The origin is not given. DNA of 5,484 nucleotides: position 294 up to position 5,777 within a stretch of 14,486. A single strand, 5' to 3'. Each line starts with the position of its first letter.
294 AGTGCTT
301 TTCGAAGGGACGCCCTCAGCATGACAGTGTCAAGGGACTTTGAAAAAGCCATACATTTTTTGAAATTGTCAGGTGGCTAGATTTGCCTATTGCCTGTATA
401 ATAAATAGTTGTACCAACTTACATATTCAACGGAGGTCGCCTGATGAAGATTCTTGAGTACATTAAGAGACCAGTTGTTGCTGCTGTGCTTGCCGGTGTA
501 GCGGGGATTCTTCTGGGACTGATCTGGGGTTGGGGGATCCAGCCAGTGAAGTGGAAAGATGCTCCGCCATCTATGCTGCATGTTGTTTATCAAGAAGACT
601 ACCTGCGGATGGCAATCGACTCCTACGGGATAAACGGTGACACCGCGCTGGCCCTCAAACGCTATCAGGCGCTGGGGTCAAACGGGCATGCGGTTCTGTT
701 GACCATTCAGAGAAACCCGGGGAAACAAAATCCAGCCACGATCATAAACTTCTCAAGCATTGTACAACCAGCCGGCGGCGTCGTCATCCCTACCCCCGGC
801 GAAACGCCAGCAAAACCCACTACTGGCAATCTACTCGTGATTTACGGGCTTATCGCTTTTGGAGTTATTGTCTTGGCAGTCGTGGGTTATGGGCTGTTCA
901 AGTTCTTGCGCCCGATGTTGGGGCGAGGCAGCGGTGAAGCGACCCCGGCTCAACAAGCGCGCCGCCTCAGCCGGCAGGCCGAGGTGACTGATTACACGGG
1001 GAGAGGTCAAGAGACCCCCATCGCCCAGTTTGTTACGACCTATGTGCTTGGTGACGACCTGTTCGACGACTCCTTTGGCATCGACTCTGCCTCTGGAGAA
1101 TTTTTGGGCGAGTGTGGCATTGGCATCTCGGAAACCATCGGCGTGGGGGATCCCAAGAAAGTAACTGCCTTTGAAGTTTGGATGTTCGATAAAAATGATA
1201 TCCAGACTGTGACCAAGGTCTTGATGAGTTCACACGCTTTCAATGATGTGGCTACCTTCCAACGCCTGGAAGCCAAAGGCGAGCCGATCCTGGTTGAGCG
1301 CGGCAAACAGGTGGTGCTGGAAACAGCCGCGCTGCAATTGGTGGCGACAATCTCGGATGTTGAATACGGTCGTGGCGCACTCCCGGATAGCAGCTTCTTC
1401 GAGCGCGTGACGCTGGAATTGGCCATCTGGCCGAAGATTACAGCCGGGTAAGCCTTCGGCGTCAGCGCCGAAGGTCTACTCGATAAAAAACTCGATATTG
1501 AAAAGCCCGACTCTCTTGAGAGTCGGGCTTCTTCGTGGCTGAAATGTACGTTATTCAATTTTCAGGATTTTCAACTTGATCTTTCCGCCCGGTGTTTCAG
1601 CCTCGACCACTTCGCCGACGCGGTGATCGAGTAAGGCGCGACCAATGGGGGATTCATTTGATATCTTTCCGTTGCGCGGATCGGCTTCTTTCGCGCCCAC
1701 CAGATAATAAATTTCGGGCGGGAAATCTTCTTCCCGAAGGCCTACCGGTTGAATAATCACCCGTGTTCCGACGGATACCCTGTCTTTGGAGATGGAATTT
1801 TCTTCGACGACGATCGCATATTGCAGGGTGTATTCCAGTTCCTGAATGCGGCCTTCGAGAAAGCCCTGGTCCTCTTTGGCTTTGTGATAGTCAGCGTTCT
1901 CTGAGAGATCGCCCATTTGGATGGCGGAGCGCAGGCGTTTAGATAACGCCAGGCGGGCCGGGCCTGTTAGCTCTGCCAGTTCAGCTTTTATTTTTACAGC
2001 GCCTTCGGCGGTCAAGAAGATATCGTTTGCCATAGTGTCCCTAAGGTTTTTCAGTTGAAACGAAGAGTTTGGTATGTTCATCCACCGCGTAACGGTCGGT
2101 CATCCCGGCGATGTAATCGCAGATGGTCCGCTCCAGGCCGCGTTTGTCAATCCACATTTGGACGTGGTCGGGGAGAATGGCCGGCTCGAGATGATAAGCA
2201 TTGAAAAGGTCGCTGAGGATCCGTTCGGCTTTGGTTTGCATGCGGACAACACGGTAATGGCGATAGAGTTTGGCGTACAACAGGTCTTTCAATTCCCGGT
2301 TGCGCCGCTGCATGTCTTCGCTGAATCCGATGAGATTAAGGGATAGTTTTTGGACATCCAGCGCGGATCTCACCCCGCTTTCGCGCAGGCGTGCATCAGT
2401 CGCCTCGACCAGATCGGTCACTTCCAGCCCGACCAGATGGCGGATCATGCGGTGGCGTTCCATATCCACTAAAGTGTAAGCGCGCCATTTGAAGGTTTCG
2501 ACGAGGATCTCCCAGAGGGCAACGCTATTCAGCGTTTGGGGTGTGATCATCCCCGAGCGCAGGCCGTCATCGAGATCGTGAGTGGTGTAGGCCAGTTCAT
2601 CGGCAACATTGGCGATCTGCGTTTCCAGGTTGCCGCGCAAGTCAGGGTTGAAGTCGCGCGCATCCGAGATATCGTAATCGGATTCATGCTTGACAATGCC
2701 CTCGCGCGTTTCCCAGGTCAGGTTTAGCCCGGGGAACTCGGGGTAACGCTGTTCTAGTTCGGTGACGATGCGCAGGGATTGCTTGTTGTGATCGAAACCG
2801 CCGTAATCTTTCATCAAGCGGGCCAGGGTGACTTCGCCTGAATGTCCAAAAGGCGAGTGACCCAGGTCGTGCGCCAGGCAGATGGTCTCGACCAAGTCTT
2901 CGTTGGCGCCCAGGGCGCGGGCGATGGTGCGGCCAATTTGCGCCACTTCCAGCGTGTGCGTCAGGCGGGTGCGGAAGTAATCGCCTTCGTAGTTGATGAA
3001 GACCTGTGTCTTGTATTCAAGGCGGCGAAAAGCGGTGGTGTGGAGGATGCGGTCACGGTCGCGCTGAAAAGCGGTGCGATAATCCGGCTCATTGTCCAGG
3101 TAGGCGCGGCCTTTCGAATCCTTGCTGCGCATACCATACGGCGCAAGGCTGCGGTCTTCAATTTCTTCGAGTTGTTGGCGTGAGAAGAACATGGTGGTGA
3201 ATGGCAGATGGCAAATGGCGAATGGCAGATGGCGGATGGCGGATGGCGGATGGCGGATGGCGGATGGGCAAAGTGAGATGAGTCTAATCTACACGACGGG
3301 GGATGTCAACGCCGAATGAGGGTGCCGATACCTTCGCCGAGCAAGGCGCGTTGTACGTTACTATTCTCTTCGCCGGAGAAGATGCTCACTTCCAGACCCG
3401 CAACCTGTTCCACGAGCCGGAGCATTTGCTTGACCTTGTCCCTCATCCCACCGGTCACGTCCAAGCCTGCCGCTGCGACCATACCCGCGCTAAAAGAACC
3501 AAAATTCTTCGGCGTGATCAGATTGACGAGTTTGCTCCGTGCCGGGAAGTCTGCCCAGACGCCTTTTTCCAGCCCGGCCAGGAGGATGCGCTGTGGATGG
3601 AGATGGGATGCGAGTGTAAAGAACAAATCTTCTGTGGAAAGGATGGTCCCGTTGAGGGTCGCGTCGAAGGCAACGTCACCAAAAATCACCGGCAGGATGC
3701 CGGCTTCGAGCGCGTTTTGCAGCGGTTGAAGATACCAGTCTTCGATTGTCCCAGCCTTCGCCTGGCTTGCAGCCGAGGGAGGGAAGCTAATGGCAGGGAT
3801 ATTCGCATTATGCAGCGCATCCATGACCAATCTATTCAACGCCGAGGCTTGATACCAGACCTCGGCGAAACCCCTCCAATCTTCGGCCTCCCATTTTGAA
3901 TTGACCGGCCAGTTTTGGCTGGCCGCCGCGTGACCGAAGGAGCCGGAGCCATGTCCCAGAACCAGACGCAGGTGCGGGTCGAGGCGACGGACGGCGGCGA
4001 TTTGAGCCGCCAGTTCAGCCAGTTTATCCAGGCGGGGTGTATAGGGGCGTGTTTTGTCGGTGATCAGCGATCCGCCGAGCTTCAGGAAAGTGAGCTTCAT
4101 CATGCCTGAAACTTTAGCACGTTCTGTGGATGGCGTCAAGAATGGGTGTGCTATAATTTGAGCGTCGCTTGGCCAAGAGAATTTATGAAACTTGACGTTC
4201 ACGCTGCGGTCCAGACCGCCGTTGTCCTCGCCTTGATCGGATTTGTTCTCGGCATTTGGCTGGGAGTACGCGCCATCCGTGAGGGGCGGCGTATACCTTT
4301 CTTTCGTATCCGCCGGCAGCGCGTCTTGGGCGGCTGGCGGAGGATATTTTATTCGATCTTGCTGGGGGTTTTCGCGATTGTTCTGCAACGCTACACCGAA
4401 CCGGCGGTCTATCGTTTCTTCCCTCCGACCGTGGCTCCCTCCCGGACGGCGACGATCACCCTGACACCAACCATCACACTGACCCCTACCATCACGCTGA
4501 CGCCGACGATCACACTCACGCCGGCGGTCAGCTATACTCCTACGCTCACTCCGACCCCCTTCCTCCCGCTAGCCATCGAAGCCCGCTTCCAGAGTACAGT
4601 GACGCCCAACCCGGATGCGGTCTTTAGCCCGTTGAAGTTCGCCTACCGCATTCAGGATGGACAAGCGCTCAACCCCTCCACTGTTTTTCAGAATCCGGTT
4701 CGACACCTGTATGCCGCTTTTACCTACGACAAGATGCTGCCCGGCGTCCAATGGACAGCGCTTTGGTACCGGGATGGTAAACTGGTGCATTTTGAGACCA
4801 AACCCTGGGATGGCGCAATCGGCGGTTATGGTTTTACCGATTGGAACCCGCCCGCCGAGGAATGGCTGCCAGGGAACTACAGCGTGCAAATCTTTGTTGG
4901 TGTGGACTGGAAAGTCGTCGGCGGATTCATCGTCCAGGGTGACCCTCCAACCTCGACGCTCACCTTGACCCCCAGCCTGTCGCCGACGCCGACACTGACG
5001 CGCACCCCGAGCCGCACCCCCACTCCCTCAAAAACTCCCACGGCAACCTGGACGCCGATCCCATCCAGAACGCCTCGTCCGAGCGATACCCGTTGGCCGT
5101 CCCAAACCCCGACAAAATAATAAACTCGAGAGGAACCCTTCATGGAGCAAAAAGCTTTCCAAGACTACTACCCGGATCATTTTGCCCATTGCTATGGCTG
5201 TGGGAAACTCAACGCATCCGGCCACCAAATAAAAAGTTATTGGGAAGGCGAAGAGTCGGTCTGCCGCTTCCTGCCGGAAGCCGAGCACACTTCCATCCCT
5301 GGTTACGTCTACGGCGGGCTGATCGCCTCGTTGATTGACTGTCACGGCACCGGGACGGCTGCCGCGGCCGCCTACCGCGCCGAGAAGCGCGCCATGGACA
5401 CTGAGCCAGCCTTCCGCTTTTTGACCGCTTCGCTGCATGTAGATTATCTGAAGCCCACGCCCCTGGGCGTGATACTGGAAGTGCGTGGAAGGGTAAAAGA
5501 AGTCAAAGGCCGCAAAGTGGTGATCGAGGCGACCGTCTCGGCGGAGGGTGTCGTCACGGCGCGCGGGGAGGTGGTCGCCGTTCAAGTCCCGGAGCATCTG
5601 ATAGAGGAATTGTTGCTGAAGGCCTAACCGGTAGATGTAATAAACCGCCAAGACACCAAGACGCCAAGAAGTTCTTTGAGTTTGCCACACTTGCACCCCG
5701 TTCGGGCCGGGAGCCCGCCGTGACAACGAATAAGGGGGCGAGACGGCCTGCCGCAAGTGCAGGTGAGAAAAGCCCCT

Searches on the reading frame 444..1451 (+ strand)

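Call 4: search_protein_families(library=pfam, proteins=[window:444-1451:+], max_evalue=0.1)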
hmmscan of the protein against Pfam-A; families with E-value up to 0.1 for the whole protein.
window:444-1451:+ (335 aa): 1 family
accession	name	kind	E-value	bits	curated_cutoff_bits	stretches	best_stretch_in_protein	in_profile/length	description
PF08285.16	DPM3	-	0.05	14.2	25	0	129-154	38-63/90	Dolichol-phosphate mannosyltransferase subunit 3 (DPM3)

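Call 6: search_protein_families(library=ncbifam, proteins=[window:444-1451:+], max_evalue=0.1)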
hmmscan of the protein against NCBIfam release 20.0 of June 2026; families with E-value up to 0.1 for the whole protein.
window:444-1451:+ (335 aa): 0 families

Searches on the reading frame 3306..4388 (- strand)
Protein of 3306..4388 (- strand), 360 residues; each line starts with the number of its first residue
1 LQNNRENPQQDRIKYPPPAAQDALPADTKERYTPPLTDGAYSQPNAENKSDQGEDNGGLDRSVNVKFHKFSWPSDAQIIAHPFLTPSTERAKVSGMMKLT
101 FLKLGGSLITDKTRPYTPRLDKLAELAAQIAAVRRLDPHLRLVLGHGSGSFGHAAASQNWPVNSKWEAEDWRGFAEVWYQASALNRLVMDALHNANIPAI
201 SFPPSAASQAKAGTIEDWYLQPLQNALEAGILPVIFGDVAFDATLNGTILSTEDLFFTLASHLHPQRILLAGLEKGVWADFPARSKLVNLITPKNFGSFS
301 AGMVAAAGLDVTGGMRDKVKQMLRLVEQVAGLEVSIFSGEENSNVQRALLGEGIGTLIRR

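Call 4: search_protein_families(library=pfam, proteins=[window:3306-4388:-], max_evalue=0.1)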
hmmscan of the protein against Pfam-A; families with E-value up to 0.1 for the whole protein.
window:3306-4388:- (360 aa): 1 family
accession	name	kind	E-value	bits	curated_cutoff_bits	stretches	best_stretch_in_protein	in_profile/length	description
PF00696.33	AA_kinase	-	2.3e-23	83.6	24.9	1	99-337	2-233/234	Amino acid kinase family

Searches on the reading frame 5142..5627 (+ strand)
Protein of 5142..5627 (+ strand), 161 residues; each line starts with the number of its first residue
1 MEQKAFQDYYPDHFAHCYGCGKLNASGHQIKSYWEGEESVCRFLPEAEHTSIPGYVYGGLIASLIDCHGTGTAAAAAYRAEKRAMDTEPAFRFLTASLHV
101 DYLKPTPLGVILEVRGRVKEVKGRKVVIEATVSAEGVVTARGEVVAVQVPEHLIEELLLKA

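Call 4: search_protein_families(library=pfam, proteins=[window:5142-5627:+], max_evalue=0.1)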
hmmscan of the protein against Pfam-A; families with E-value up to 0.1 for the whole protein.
window:5142-5627:+ (161 aa): 4 families
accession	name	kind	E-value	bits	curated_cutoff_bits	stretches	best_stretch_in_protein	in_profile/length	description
PF03061.28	4HBT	-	5.5e-10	39.9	20.6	1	54-137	2-75/79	Thioesterase superfamily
PF22636.2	FlK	-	4.9e-05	23.8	27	1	96-147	47-98/103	Fluoroacetyl-CoA-specific thioesterase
PF13279.12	4HBT_2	-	0.00053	20.9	25.5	1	89-147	42-102/122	Thioesterase-like superfamily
PF13622.12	4HBT_3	-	0.0022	18.6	24.3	1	71-140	14-76/83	Acyl-CoA thioesterase N-terminal domain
